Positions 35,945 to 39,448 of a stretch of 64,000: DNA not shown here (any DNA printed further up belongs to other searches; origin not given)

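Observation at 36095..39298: M1-peptidase-like domain with a disabled zinc site fused to an Omp85-type beta-barrel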

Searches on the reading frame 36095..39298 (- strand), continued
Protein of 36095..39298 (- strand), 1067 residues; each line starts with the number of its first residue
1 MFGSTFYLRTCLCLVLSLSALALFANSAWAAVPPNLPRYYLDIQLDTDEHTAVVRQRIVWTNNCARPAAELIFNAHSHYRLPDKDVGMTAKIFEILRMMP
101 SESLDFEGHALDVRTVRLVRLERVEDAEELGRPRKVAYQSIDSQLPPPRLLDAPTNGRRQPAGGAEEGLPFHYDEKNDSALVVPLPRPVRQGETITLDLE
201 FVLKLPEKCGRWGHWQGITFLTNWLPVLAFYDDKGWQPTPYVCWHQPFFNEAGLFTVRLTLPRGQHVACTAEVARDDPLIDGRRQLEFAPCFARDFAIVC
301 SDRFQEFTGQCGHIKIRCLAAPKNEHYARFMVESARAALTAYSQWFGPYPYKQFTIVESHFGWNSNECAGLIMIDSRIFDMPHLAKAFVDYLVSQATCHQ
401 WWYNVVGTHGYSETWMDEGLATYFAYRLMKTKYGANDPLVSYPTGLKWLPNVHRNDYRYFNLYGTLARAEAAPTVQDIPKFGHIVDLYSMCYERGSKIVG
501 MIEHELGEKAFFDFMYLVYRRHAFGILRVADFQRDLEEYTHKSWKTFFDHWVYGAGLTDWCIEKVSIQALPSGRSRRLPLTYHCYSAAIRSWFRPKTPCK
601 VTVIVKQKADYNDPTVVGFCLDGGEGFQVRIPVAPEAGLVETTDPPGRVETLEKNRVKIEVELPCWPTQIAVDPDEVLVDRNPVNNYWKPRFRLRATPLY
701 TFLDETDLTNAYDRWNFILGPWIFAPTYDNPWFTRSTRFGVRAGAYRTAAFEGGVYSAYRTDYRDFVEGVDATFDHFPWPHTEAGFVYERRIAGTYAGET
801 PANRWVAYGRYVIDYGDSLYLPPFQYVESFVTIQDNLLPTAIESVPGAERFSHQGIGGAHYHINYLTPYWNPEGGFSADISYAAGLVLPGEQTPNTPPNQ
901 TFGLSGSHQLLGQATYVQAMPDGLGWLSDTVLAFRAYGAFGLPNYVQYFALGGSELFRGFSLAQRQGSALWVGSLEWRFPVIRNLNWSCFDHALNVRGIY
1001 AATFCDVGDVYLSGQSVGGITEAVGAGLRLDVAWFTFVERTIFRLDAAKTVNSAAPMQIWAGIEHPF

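Call 37: find_related_loci(query=A1, collection=genome_contigs, flank=6000)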
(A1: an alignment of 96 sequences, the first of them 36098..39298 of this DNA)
Query A1 (1067 aa) in genome_contigs; peptide patterns used: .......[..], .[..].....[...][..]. (x = any residue, [..] = any of these).
599 stretches matched a pattern (row limit reached: there are more); 536 encode a relative of the query (tblastn E <= 1e-3); the best 80 are kept; 80 distinct loci.
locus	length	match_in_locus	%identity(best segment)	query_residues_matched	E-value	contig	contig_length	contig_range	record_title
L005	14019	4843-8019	82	7-1067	0e+0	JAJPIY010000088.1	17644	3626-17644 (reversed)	MAG: Planctomycetota bacterium isolate Centralia_MAG_388 k107_16791214, whole genome shotgun sequence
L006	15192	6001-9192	82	1-1067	0e+0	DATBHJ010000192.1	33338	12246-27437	MAG TPA_asm: Gemmataceae bacterium isolate SMAG_U3862 k141_175264, whole genome shotgun sequence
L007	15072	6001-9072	81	36-1067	0e+0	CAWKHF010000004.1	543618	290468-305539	MAG: uncultured Planctomycetota bacterium isolate MFD09603.bin.2.73 genome assembly, contig: contig_15779, whole genome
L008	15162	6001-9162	77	8-1067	0e+0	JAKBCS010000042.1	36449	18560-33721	MAG: Planctomycetota bacterium isolate ZJ7.bin48 NODE_905_length_36449_cov_10.266257, whole genome shotgun sequence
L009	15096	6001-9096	77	30-1067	0e+0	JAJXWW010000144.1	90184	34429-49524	MAG: Planctomycetota bacterium isolate BP6.bin110 NODE_386_length_90184_cov_3.768247, whole genome shotgun sequence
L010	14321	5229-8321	79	27-1067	0e+0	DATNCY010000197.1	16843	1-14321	MAG TPA_asm: Gemmataceae bacterium isolate SMAG_U11228 k141_3341857, whole genome shotgun sequence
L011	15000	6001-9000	62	31-1067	0e+0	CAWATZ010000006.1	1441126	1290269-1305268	MAG: uncultured Planctomycetota bacterium isolate MFD02248.bin.2.136 genome assembly, contig: contig_20116, whole genome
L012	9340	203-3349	83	7-1067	0e+0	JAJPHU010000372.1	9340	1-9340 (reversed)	MAG: Planctomycetota bacterium isolate Centralia_MAG_199 k107_19125851, whole genome shotgun sequence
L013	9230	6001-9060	52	13-1067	0e+0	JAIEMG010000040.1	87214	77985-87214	MAG: Gemmataceae bacterium isolate co.spades.CONCOCT.2.5kb_030 c_000000000004, whole genome shotgun sequence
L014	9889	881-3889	53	32-1067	0e+0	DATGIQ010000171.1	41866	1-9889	MAG TPA_asm: Gemmataceae bacterium isolate SMAG_U9811 k141_1262032, whole genome shotgun sequence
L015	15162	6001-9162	51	18-1067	0e+0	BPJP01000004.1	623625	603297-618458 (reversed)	MAG: Gemmatales bacterium KatS3mg105 DNA, contig_13297, whole genome shotgun sequence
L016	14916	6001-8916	51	33-1067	0e+0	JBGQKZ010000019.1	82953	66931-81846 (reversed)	MAG: Gemmataceae bacterium isolate OBJ2_061818_050_5 k141_3085694_length_82953_cov_23.9914, whole genome shotgun sequenc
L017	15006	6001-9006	51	32-1067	0e+0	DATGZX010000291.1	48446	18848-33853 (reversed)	MAG TPA_asm: Gemmataceae bacterium isolate SMAG_U10675 k141_29791, whole genome shotgun sequence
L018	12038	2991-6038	48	33-1067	0e+0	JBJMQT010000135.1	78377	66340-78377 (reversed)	MAG: Gemmataceae bacterium isolate H3_18_all_fractions_metab_conc_21_57_12 k255_5147895, whole genome shotgun sequence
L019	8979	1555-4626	51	35-1067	0e+0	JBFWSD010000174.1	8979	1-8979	MAG: Gemmataceae bacterium isolate CA_2019_TPBF_221 NODE_31561_length_8979_cov_3.423520_TPBF, whole genome shotgun seque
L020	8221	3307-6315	50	8-1067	0e+0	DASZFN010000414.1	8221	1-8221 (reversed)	MAG TPA_asm: Gemmataceae bacterium isolate SMAG_U6523 k141_788567, whole genome shotgun sequence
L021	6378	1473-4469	50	32-1067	0e+0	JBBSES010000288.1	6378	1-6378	MAG: Gemmatales bacterium isolate LS1_sbin.56 LS1_sbin.56_K_278141_L_6378_cov_13.0000, whole genome shotgun sequence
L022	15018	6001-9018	50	30-1067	0e+0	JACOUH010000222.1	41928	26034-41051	MAG: Planctomycetota bacterium isolate NC_groundwater_65_Pr7_S-0.65um_66_14 FFV18_Sp65_scaffold_103187, whole genome sho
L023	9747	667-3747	51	10-1067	0e+0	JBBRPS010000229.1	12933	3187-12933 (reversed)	MAG: Gemmatales bacterium isolate metawrap_la1_100 W_la1_100_k141_1776054L_12933_cov_11.0532, whole genome shotgun seque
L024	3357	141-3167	49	4-1067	0e+0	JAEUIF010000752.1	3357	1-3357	MAG: Planctomycetia bacterium isolate new MAG-36 k141_3892821, whole genome shotgun sequence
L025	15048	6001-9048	47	12-1067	0e+0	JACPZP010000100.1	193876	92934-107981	MAG: Planctomycetota bacterium isolate NC_groundwater_892_Pr1_S2p5_60_19 Montesol18_S2p5_coassembly_scaffold_559636, who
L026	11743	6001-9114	46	14-1067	0e+0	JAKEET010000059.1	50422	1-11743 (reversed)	MAG: Gemmataceae bacterium isolate PMV_1.61 PMV_1.61.k101_335312, whole genome shotgun sequence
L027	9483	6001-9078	47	27-1067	0e+0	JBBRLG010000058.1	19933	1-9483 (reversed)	MAG: Gemmatales bacterium isolate La1_concoct.277 LA1C_C.277_k141_2517347L_19933_cov_12.0000, whole genome shotgun seque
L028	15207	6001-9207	46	8-1067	0e+0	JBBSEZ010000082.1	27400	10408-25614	MAG: Gemmatales bacterium isolate LS1_sbin.68 LS1_sbin.68_K_454557_L_27400_cov_14.0000, whole genome shotgun sequence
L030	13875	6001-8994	46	36-1067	0e+0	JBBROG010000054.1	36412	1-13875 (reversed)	MAG: Gemmatales bacterium isolate La1_metabat2.252 LA1C_B2.252_k141_1143114L_36412_cov_14.9954, whole genome shotgun seq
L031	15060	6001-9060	45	6-1067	0e+0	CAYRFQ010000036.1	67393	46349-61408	MAG TPA_asm: uncultured Alcaligenaceae bacterium isolate SRP128890_co1_8 genome assembly, contig: NODE_702_length_67393_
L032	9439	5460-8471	46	9-1067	0e+0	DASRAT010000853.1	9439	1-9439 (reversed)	MAG TPA_asm: Gemmataceae bacterium isolate SMAG_U11125 k141_4303150, whole genome shotgun sequence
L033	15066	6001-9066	47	9-1067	0e+0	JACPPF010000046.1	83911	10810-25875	MAG: Planctomycetota bacterium isolate NC_groundwater_620_Pr5_B-0.1um_61_30 alan_book_18_scaffold_29791, whole genome sh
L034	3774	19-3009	45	33-1067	0e+0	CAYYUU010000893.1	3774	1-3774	MAG TPA_asm: uncultured Alcaligenaceae bacterium isolate SRP128890_co1_186 genome assembly, contig: NODE_32159_length_37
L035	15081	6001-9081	49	9-1067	0e+0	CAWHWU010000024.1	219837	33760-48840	MAG: uncultured Planctomycetaceae bacterium isolate MFD04434.bin.2.78 genome assembly, contig: contig_26074, whole genom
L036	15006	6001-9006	44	5-1067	0e+0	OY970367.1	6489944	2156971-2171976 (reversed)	MAG: uncultured Planctomycetota bacterium isolate MFD04580.bin.c.2 genome assembly, chromosome: 1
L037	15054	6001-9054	46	31-1067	0e+0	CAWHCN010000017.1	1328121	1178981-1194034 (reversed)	MAG: uncultured Planctomycetota bacterium isolate MFD00731.bin.2.201 genome assembly, contig: contig_39204, whole genome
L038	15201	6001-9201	45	11-1067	0e+0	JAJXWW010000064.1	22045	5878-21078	MAG: Planctomycetota bacterium isolate BP6.bin110 NODE_3286_length_22045_cov_3.515740, whole genome shotgun sequence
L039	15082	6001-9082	57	28-1067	0e+0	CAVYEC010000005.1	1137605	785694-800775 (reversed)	MAG: uncultured Planctomycetota bacterium isolate MFD09603.bin.2.111 genome assembly, contig: contig_9171, whole genome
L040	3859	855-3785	47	33-1067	0e+0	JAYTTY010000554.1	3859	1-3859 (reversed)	MAG: Zavarzinella sp. isolate GFS_5468 GFS_5468_553, whole genome shotgun sequence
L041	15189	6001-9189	46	5-1067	0e+0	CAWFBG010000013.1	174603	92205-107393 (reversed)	MAG: uncultured Planctomycetaceae bacterium isolate MFD09286.bin.1.1 genome assembly, contig: contig_26318, whole genome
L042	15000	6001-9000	45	8-1067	0e+0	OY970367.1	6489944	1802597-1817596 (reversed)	MAG: uncultured Planctomycetota bacterium isolate MFD04580.bin.c.2 genome assembly, chromosome: 1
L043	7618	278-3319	44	8-1067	0e+0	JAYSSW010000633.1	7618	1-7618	MAG: Planctomycetia bacterium isolate GFS_12324 GFS_12324_632, whole genome shotgun sequence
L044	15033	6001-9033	46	30-1067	0e+0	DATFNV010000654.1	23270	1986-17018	MAG TPA_asm: Gemmataceae bacterium isolate SMAG_U9260 k141_881868, whole genome shotgun sequence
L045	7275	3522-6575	44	31-1067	0e+0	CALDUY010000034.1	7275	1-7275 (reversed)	MAG: uncultured Gemmataceae bacterium isolate N1_Bin_METABAT__212_1 genome assembly, contig: c_000002320422, whole genom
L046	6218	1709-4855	45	6-1067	0e+0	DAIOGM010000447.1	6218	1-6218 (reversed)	MAG TPA_asm: Gemmataceae bacterium isolate CTOTU25972 NODE_5156_length_6218_cov_5.006653, whole genome shotgun sequence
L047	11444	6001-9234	44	33-1067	0e+0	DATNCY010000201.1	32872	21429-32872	MAG TPA_asm: Gemmataceae bacterium isolate SMAG_U11228 k141_3047787, whole genome shotgun sequence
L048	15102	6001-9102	42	8-1067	0e+0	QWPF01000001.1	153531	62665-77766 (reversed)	MAG: Planctomycetota bacterium isolate ZE-17MAR17-plancto121 Z170317-2m121-c1, whole genome shotgun sequence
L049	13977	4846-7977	45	11-1067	0e+0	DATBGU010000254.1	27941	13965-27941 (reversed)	MAG TPA_asm: Gemmataceae bacterium isolate SMAG_U3846 k141_1839304, whole genome shotgun sequence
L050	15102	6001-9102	42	8-1067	0e+0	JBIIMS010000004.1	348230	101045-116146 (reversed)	MAG: Gemmataceae bacterium isolate ME2002-07-17pf_3300034102_group1_bin49 Rohwer_bin1629_scaffold_1_c1, whole genome sho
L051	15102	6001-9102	42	8-1067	0e+0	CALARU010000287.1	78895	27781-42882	MAG TPA_asm: uncultured Planctomycetaceae bacterium isolate ERR2206759_bin.85_CONCOCT_v1.1_MAG genome assembly, contig:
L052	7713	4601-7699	45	25-1067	0e+0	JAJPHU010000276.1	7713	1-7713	MAG: Planctomycetota bacterium isolate Centralia_MAG_199 k107_28013268, whole genome shotgun sequence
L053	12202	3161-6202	45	14-1067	0e+0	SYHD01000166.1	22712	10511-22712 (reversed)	MAG: Planctomycetia bacterium isolate F1-60-MAGs120 F1-60__c322033, whole genome shotgun sequence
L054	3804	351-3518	45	11-1067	0e+0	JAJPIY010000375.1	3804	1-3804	MAG: Planctomycetota bacterium isolate Centralia_MAG_388 k107_18184455, whole genome shotgun sequence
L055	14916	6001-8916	44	13-1067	0e+0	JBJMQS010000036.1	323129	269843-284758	MAG: Gemmataceae bacterium isolate H3_16_all_fractions_metab_130_58_0 k255_5225311, whole genome shotgun sequence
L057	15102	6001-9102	43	8-1067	0e+0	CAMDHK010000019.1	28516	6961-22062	MAG: Candidatus Kuenenia stuttgartiensis isolate MiH-14oct19-257 genome assembly, contig: MiH-14oct19-C3081, whole genom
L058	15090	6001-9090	44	33-1067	0e+0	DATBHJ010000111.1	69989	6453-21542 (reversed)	MAG TPA_asm: Gemmataceae bacterium isolate SMAG_U3862 k141_469097, whole genome shotgun sequence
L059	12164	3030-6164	42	8-1067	0e+0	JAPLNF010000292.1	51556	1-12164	MAG: Planctomycetota bacterium isolate LacPavin_0818_WC45_MAG_43_9 LacPavin_0818_WC45_scaffold_119756, whole genome shot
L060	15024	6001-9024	44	9-1067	0e+0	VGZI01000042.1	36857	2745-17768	MAG: Planctomycetota bacterium isolate K_Offshore_80m_m2_128 K_Offshore_80m_m2_128_Ga0194132_10002249, whole genome shot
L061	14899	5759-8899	43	35-1067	0e+0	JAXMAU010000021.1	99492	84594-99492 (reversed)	MAG: Gemmataceae bacterium isolate STL-PLA18 C1.56.fa-21, whole genome shotgun sequence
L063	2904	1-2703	48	186-1067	0e+0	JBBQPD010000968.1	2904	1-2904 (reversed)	MAG: Gemmatales bacterium isolate Co_metawrap_129 Cmw_129_k141_7032482_length_2904_cov_6.9805, whole genome shotgun sequ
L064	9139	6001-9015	43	8-1067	0e+0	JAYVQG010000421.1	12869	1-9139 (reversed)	MAG: Limnoglobus sp. isolate GL72_UP_concoct_246 GL72_UP_concoct_246_420, whole genome shotgun sequence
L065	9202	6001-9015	44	8-1067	0e+0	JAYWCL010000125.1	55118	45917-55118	MAG: Limnoglobus sp. isolate GL94_UP_concoct_236 GL94_UP_concoct_236_124, whole genome shotgun sequence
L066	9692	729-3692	43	16-1067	0e+0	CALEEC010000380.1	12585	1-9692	MAG: uncultured Gemmataceae bacterium isolate R1_Bin_Bin_101_sub_1 genome assembly, contig: c_000002447844, whole genome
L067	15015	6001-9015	43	8-1067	0e+0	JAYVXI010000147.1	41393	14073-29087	MAG: Limnoglobus sp. isolate GL85_DN_concoct_218 GL85_DN_concoct_218_146, whole genome shotgun sequence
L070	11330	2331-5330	43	11-1067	0e+0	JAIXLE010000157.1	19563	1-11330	MAG: Bacteroidales bacterium isolate UW1SPNA076 one-stage_bin076_NODE_2177, whole genome shotgun sequence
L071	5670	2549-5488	44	32-1067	0e+0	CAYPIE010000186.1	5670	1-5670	MAG TPA_asm: uncultured Alcaligenaceae bacterium isolate SRP128890_co1_93 genome assembly, contig: NODE_19045_length_567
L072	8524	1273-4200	44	33-1067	0e+0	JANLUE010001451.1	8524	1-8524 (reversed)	MAG: Gemmataceae bacterium isolate OTE_25_concoct_364 OTE_25_k141_150467, whole genome shotgun sequence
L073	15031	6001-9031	43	8-1067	0e+0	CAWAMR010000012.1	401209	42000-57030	MAG: uncultured Planctomycetota bacterium isolate MFD01716.bin.2.152 genome assembly, contig: contig_66063, whole genome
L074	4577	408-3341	44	35-1067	0e+0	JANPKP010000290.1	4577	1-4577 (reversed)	MAG: Gemmataceae bacterium isolate VAR_61_metabat_220 VAR_61_k141_211234, whole genome shotgun sequence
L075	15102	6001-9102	42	8-1067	0e+0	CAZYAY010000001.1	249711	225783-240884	MAG TPA_asm: uncultured Candidatus Kuenenia sp. isolate SRP150892_co2_239 genome assembly, contig: NODE_24_length_249711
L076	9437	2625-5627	43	11-1067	0e+0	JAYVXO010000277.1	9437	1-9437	MAG: Fimbriiglobus sp. isolate GL85_DN_metabat_129_sub GL85_DN_metabat_129_sub_276, whole genome shotgun sequence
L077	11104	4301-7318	43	10-1067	0e+0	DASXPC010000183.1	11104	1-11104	MAG TPA_asm: Fimbriiglobus sp. isolate SMAG_U5398 k141_3177774, whole genome shotgun sequence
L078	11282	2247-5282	44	10-1067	0e+0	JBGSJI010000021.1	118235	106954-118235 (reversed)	MAG: Limnoglobus sp. isolate JTS-AC153 k141_338072, whole genome shotgun sequence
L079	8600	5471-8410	48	38-1067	0e+0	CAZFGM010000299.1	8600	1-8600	MAG TPA_asm: uncultured Alcaligenaceae bacterium isolate binchicken_co95_61 genome assembly, contig: NODE_4378_length_86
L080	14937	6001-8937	43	31-1067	0e+0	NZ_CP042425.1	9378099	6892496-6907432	Limnoglobus roseus strain PX52 chromosome, complete genome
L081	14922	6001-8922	42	10-1067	0e+0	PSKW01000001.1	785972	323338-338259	MAG: Gemmataceae bacterium isolate ERB_16_1 NODE_1_length_785972_cov_9.975627, whole genome shotgun sequence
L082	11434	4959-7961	43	11-1067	0e+0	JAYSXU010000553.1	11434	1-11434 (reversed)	MAG: Fimbriiglobus sp. isolate GFS_13292 GFS_13292_552, whole genome shotgun sequence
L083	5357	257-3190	43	32-1067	0e+0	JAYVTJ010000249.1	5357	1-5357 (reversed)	MAG: Fimbriiglobus sp. isolate GL74_UP_concoct_115 GL74_UP_concoct_115_248, whole genome shotgun sequence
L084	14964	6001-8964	43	24-1067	0e+0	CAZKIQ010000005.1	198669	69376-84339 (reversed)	MAG TPA_asm: uncultured Alcaligenaceae bacterium isolate SRP287051_co1_48 genome assembly, contig: NODE_129_length_19866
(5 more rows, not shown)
